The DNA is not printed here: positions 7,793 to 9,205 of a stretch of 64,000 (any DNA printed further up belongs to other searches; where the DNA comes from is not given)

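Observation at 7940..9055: Unassigned 371-aa cysteine-rich protein (paralog A) as the last gene of an operator-controlled dehydratase operon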

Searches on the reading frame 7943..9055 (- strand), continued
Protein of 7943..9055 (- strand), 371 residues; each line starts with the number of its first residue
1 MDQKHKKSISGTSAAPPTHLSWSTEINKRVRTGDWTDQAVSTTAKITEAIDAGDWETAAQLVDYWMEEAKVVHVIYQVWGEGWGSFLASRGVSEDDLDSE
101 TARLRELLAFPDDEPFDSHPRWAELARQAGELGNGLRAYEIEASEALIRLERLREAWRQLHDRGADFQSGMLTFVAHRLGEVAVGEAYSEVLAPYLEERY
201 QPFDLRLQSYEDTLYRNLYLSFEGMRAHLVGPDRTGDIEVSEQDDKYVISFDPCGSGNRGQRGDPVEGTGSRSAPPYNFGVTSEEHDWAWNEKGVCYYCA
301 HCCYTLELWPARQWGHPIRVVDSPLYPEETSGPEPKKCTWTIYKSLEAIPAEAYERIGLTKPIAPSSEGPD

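Call 37: find_encoding_contigs(protein=P0054, flank=10000, max_places=1)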
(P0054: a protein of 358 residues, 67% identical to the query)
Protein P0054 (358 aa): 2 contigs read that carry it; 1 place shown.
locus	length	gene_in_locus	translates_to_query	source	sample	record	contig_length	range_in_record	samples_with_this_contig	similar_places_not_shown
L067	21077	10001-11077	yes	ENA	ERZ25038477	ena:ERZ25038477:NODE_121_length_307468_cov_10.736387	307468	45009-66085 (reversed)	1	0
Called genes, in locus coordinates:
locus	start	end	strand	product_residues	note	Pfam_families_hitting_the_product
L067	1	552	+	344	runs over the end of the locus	PF13515:FUSC_2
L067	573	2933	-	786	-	PF03176:MMPL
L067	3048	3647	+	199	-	PF00440:TetR_N, PF16859:TetR_C_11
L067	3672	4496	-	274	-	PF00106:adh_short, PF01370:Epimerase (faint), PF13561:adh_short_C2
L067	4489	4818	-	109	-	PF05336:rhaM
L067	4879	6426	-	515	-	PF00005:ABC_tran, PF13304:AAA_21 (faint), PF00005:ABC_tran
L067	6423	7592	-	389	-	PF13407:Peripla_BP_4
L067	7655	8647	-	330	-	PF02653:BPD_transp_2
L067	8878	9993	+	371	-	PF02746:MR_MLE_N, PF13378:MR_MLE_C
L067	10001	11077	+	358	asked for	-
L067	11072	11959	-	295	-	PF04909:Amidohydro_2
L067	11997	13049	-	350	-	PF01408:GFO_IDH_MocA, PF22725:GFO_IDH_MocA_C3 (faint)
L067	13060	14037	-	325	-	PF02653:BPD_transp_2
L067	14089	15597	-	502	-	PF00005:ABC_tran, PF13304:AAA_21 (faint), PF00005:ABC_tran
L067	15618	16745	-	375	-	PF13407:Peripla_BP_4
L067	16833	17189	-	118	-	PF05336:rhaM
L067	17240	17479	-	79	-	PF00364:Biotin_lipoyl, PF25917:BSH_RND (weak)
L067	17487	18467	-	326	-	PF00676:E1_dh, PF02775:TPP_enzyme_C (weak)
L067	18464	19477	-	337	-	PF02779:Transket_pyr, PF02780:Transketolase_C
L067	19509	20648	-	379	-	PF02746:MR_MLE_N, PF13378:MR_MLE_C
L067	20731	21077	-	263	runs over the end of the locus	PF00106:adh_short, PF08659:KR (faint), PF13561:adh_short_C2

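Call 42: search_solved_structures(query=A2, max_evalue=10, show_alignments=2)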
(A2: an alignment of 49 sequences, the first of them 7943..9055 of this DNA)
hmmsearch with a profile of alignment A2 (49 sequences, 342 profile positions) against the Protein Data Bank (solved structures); distinct sequences matched with E-value up to 10: 71 (the best 60 are shown).
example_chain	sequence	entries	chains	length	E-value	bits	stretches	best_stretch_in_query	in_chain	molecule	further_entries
8cws_A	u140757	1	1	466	1.3e-05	27.8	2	12-93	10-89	F4132-2 Chain A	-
8cwy_A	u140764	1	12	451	1.6e-05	27.6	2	54-122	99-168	T32-15-1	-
9fw5_A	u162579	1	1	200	0.00079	21.9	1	20-158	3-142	Retroaldolase 17 (RAD17)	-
5cwb_A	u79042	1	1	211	0.0011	21.4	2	18-93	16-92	Designed helical repeat protein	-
7tal_A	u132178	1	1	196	0.0015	21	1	6-144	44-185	D4_deltaDARP LOV2-DARPin fusion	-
7tbq_A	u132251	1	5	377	0.0068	18.9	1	6-144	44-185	D7 LOV2-DARPin fusion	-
8vea_A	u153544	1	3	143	0.026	17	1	118-201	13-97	Designed helical oligomer sg266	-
7mwr_B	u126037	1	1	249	0.03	16.7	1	21-145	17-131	LHD101B4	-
5tgw_A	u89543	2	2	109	0.033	16.6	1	68-145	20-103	PS1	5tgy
9y1s_A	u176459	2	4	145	0.039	16.4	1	29-141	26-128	Rhobin9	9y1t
6z35_A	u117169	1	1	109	0.11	14.9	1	69-145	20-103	Maquette 2-1ip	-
7tbo_A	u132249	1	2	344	0.16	14.3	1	6-144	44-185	D12 LOV2-DARPin fusion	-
6e9t_B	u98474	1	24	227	0.22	13.9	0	32-147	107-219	DHF58 filament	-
7tbn_A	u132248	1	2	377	0.24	13.8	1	6-144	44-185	D11 LOV2-DARPin fusion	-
4dt0_A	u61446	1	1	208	0.26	13.6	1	60-217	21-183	V-type ATP synthase subunit E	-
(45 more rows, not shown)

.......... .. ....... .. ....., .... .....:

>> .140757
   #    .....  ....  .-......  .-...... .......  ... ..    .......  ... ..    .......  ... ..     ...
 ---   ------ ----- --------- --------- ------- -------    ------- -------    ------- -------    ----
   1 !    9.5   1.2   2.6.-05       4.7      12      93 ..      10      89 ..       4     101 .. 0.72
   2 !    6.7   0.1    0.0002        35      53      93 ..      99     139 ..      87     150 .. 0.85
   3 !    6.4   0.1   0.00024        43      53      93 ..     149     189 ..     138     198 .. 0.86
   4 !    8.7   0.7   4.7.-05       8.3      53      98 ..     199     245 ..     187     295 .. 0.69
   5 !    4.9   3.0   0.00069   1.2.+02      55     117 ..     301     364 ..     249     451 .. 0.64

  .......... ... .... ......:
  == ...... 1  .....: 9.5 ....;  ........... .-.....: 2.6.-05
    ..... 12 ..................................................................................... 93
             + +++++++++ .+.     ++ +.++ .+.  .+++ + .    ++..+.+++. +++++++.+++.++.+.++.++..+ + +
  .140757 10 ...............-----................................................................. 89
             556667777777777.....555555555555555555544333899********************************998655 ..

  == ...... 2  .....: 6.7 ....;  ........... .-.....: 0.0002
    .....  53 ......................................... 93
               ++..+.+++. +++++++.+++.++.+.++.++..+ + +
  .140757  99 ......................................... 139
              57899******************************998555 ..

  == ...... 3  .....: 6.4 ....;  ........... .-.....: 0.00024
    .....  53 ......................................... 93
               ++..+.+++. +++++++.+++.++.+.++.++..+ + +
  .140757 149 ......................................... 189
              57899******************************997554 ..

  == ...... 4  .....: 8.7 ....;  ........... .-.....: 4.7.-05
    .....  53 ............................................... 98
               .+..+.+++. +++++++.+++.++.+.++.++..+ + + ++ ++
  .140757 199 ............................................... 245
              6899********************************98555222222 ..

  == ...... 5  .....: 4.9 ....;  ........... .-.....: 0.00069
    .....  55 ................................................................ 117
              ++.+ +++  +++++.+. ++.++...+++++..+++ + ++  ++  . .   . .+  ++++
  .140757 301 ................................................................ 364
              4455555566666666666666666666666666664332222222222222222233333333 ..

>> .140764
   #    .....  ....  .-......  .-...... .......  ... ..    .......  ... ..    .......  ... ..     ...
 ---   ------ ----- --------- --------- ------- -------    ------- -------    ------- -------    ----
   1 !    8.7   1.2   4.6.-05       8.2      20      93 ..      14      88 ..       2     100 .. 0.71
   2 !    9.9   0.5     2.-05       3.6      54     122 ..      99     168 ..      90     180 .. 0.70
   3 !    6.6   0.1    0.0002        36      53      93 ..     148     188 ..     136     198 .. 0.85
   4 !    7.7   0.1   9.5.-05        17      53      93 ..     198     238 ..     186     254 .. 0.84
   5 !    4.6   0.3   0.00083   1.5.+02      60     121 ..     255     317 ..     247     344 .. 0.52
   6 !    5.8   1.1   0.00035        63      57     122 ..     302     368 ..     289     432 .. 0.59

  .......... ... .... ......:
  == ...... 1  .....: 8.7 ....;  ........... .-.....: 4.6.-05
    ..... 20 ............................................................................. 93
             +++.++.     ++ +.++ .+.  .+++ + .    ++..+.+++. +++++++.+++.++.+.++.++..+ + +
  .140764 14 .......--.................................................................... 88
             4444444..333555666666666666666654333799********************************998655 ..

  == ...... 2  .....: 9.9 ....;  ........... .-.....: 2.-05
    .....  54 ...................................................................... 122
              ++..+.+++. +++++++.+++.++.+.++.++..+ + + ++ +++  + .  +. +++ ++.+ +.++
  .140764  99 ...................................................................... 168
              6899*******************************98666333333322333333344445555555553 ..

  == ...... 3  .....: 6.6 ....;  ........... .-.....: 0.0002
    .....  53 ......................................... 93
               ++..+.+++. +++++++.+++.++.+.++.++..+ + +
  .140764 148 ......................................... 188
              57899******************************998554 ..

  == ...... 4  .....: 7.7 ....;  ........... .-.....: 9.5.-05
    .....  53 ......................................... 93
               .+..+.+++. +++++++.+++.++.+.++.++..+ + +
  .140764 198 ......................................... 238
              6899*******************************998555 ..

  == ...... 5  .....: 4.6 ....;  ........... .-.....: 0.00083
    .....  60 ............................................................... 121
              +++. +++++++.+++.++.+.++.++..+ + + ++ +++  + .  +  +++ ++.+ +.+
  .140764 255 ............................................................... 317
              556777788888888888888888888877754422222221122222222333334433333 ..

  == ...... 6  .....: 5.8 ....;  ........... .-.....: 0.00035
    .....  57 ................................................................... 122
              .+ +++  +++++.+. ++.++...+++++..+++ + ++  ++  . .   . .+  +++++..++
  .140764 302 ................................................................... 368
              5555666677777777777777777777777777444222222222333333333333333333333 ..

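Call 45: search_protein_families(library=pfam, proteins=[P0200, P0162, P0209, P0256, P0268, P0167, P0172, P0242, P0152, P0169], max_evalue=0.001)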
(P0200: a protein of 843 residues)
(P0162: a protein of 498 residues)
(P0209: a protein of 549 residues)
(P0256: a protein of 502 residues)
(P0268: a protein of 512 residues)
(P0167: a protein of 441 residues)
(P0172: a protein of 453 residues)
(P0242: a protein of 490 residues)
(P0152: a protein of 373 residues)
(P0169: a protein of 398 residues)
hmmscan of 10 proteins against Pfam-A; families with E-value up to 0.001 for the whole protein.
P0200 (843 aa): 0 families

P0162 (498 aa): 0 families

P0209 (549 aa): 0 families

P0256 (502 aa): 0 families

P0268 (512 aa): 0 families

P0167 (441 aa): 0 families

P0172 (453 aa): 0 families

P0242 (490 aa): 1 family
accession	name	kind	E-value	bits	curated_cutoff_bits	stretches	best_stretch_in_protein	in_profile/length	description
PF01408.29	GFO_IDH_MocA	-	3.3e-13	50.8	24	1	424-489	39-103/120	Oxidoreductase family, NAD-binding Rossmann fold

P0152 (373 aa): 0 families

P0169 (398 aa): 0 families
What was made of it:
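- On Any Pfam-A / NCBIfam family: 0 families on fusion or long forms, except a probable GFO read-through (call 45).
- Tried and rejected: Fusion ('Rosetta stone') search on long family members gave no informative domains (call 45).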

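Call 46: list_cluster_members(proteins=[P0178, P0184, P0205, P0221, P0162, P0256, P0152, P0169, P0142, P0156])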
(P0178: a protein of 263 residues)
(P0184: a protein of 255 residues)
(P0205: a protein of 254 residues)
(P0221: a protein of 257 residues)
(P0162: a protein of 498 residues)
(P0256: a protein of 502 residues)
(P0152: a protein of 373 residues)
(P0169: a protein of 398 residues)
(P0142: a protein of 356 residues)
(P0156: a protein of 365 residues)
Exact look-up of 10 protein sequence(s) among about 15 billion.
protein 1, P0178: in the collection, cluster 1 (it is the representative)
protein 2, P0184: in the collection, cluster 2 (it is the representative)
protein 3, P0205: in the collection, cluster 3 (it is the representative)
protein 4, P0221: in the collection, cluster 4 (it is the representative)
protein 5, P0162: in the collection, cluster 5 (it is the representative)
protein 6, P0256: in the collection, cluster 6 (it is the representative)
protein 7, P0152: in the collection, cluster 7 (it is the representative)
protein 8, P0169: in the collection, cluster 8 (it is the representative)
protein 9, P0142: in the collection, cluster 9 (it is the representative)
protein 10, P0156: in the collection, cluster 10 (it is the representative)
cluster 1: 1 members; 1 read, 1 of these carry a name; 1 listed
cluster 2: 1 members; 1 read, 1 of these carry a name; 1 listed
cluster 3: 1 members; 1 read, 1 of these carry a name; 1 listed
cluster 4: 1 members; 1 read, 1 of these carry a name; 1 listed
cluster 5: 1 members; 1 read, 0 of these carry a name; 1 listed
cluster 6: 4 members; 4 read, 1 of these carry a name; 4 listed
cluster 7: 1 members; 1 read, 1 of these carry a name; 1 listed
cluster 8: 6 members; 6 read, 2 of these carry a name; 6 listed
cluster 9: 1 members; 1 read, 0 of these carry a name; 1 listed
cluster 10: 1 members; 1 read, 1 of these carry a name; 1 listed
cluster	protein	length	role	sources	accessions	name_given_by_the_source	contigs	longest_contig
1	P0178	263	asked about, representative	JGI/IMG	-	hypothetical protein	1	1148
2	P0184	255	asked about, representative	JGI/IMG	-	hypothetical protein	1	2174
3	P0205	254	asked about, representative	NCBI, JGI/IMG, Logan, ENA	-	hypothetical protein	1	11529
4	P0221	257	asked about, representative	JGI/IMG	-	hypothetical protein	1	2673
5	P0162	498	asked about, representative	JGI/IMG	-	-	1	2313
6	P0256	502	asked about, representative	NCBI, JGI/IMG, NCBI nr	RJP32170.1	MAG: hypothetical protein C4536_06725 [Actinobacteria bacterium] | hypothetical protein | MAG: hypothetical protein C4536_06725 [Actinomycetota bacterium]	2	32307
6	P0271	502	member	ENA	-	-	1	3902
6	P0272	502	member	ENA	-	-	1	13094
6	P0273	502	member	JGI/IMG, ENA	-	-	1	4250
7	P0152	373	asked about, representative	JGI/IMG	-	hypothetical protein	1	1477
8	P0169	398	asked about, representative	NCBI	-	-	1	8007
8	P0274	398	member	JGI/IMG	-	hypothetical protein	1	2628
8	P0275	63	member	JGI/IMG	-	hypothetical protein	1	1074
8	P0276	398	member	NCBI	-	-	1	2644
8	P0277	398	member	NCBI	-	-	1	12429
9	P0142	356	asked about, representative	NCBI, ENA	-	-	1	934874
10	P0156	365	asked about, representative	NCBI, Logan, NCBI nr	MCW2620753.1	MAG: hypothetical protein JWL64_355 [Frankiales bacterium] | hypothetical protein [Frankiales bacterium]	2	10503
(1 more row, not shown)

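Call 48: search_protein_families(library=pfam, proteins=[L060:3460-5091:-, L060:5294-6232:+, L060:6236-6970:-, L060:7049-7921:+, L060:7915-9201:+, L060:9150-9968:+, L060:10972-11997:-, L060:12279-13592:-, L060:13716-14648:+, L060:14645-15376:+], max_evalue=0.001)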
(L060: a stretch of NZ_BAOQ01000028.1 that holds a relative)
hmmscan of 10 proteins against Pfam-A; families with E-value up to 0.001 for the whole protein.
L060:3460-5091:- (543 aa): 2 families
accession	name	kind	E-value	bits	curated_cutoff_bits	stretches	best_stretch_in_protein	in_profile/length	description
PF13520.12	AA_permease_2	-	4.3e-27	95.5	27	1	45-487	2-426/427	Amino acid permease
PF00324.27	AA_permease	-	5.2e-17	62.1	24.6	1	55-494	8-459/470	Amino acid permease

L060:5294-6232:+ (312 aa): 1 family
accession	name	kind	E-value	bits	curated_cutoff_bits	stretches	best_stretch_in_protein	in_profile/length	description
PF04960.20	Glutaminase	-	3.8e-86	289.3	27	1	34-312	1-286/286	Glutaminase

L060:6236-6970:- (244 aa): 8 families
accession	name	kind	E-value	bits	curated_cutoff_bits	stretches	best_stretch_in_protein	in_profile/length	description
PF07729.17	FCD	-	4.7e-22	79.2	24.3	1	104-232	1-124/125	FCD domain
PF00392.27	GntR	-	5.2e-19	68.1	27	1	20-76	5-61/64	Bacterial regulatory proteins, gntR family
PF14502.12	HTH_41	-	1.4e-06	28.1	25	1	35-80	2-48/48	Helix-turn-helix domain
PF08279.18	HTH_11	-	3.7e-06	27.1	25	0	43-76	19-53/55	HTH domain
PF02082.26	Rrf2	-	4.9e-06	27.2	30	1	35-82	19-66/132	Iron-dependent Transcriptional regulator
PF13545.12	HTH_Crp_2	-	9.9e-05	22.7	27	1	40-75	23-57/70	Crp-like helix-turn-helix domain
PF02002.24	TFIIE_alpha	-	0.00094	19.5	22.9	0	41-76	29-64/105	TFIIE alpha subunit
PF08220.18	HTH_DeoR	-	0.00098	19.3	21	0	44-77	19-50/57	DeoR-like helix-turn-helix domain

L060:7049-7921:+ (290 aa): 5 families
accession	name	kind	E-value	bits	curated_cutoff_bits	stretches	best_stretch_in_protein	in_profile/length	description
PF13561.12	adh_short_C2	-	2.9e-53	181.3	27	1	61-287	8-235/236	Enoyl-(Acyl carrier protein) reductase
PF00106.31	adh_short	-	2.9e-40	138.3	26.6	1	51-236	2-190/195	short chain dehydrogenase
PF08659.16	KR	-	1.3e-14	55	22.6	1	52-210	3-164/180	KR domain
PF01370.27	Epimerase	-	2.3e-08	34.2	20.9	1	52-211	1-158/240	NAD dependent epimerase/dehydratase family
PF23441.1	SDR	-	0.00034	20.5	27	1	192-288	160-256/258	SDR-like rossmann domain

L060:7915-9201:+ (428 aa): 1 family
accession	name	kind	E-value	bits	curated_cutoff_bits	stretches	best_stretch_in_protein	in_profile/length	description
PF06545.17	AllG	-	4.4e-73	245.8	27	1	99-314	1-215/215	Oxamate carbamoyltransferase subunit AllG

L060:9150-9968:+ (272 aa): 5 families
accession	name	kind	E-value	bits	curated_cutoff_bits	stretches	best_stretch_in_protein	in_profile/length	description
PF13561.12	adh_short_C2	-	4.9e-55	187.1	27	1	37-269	1-235/236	Enoyl-(Acyl carrier protein) reductase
PF00106.31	adh_short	-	1.8e-39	135.7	26.6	1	32-219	2-191/195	short chain dehydrogenase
PF01370.27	Epimerase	-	1.5e-10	41.4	20.9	1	34-196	2-161/240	NAD dependent epimerase/dehydratase family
PF08659.16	KR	-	3.7e-09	37.2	22.6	1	34-162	4-139/180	KR domain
PF23441.1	SDR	-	0.00016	21.6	27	1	175-269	158-255/258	SDR-like rossmann domain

L060:10972-11997:- (341 aa): 0 families

L060:12279-13592:- (437 aa): 0 families

L060:13716-14648:+ (310 aa): 2 families
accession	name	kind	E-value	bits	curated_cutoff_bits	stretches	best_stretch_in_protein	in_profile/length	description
PF07859.19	Abhydrolase_3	-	5.7e-62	209.6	25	1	79-280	2-209/210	alpha/beta hydrolase fold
PF20434.5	BD-FAE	-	2e-16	60.6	26.8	1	66-170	3-112/215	BD-FAE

L060:14645-15376:+ (243 aa): 3 families
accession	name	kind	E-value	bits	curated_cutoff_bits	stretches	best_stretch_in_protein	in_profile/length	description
PF13561.12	adh_short_C2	-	9.6e-54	182.9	27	1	9-239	1-236/236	Enoyl-(Acyl carrier protein) reductase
PF00106.31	adh_short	-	2.8e-36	125.3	26.6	1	4-185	2-189/195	short chain dehydrogenase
PF01370.27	Epimerase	-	1.6e-07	31.4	20.9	1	5-222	1-227/240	NAD dependent epimerase/dehydratase family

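Call 60: find_homologous_proteins(query=A4, max_evalue=0.001)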
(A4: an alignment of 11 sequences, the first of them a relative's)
Query A4 (11 sequences) (263 aa, profile of the alignment): 445 proteins with E <= 0.001 among 8000 candidates; the best 120 are listed.
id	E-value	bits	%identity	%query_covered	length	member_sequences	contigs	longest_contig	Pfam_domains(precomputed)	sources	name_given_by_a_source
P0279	2.0e-105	370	51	82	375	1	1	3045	-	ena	-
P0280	6.1e-105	368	48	80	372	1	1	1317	-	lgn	-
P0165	4.2e-104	365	43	89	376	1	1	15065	-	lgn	-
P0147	6.8e-104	365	45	93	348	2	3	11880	-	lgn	-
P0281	8.9e-104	364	47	90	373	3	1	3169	-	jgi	jgi:hypothetical protein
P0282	1.2e-103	364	52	82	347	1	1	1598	-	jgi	jgi:hypothetical protein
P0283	1.5e-103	364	40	88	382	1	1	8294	-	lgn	-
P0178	1.7e-103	363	100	100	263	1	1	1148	-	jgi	jgi:hypothetical protein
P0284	1.7e-103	363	44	82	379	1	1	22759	-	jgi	jgi:hypothetical protein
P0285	5.1e-103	362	47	87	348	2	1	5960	-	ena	-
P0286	5.5e-103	362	47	86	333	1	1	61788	-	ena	-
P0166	9.6e-103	361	47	82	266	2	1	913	-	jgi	-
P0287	1.2e-102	361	55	73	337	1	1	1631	-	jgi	jgi:hypothetical protein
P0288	8.1e-102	358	36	93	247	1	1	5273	-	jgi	jgi:hypothetical protein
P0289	4.8e-101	355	55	71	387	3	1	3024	-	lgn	-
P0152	1.3e-96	341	47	87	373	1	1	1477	-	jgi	jgi:hypothetical protein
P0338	3.2e-95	336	34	93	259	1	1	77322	-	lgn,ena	-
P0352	4.1e-94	333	69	98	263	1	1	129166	-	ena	-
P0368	1.0e-92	328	35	93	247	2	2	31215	-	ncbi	-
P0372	5.3e-92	326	46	93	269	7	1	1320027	-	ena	-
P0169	6.2e-91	322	44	82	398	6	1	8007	-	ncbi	-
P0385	1.3e-90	321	41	93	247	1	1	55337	-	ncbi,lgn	-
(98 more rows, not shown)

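Call 61: find_encoding_contigs(protein=P0352, flank=7000, max_places=1)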
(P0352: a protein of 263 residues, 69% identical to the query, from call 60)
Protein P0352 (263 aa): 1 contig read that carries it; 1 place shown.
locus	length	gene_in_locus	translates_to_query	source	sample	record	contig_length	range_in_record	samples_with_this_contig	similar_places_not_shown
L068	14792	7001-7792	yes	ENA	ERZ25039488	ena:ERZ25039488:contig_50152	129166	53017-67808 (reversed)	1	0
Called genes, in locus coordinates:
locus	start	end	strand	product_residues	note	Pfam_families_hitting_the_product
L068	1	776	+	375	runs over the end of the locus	PF02746:MR_MLE_N, PF13378:MR_MLE_C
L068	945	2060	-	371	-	-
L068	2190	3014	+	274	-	PF00892:EamA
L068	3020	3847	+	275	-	PF00892:EamA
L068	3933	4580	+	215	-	PF05336:rhaM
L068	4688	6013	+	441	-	-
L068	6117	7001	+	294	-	PF00106:adh_short, PF08659:KR, PF01370:Epimerase (weak), PF13561:adh_short_C2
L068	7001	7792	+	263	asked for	-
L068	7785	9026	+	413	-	PF00067:p450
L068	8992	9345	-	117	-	PF19328:DAP_DH_C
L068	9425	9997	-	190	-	PF01113:DapB_N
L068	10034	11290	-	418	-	PF02515:CoA_transf_3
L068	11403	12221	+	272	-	PF02746:MR_MLE_N (weak)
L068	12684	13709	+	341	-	PF02126:PTE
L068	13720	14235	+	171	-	PF00903:Glyoxalase, PF13669:Glyoxalase_4 (weak)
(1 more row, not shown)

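Call 62: find_encoding_contigs(protein=P0385, flank=7000, max_places=1)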
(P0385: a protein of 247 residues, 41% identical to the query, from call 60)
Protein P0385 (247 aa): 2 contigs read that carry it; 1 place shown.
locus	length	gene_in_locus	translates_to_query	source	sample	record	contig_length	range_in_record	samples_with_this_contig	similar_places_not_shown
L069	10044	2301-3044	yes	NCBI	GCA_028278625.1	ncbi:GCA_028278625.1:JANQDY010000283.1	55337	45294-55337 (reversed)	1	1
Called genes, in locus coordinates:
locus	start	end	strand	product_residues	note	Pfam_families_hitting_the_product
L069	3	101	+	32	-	?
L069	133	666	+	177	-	PF09719:C_GCAxxG_C_C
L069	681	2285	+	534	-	PF00501:AMP-binding, PF13193:AMP-binding_C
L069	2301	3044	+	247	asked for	-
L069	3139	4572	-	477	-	PF09721:Exosortase_EpsH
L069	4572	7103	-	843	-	PF00270:DEAD, PF04851:ResIII, PF13401:AAA_22 (faint), PF22527:DEXQc_Suv3, PF08148:DSHCT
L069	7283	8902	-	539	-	PF02771:Acyl-CoA_dh_N, PF02770:Acyl-CoA_dh_M, PF00441:Acyl-CoA_dh_1, PF08028:Acyl-CoA_dh_2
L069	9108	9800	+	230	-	PF00535:Glycos_transf_2, PF13641:Glyco_tranf_2_3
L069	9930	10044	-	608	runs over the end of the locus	PF03198:Glyco_hydro_72 (weak)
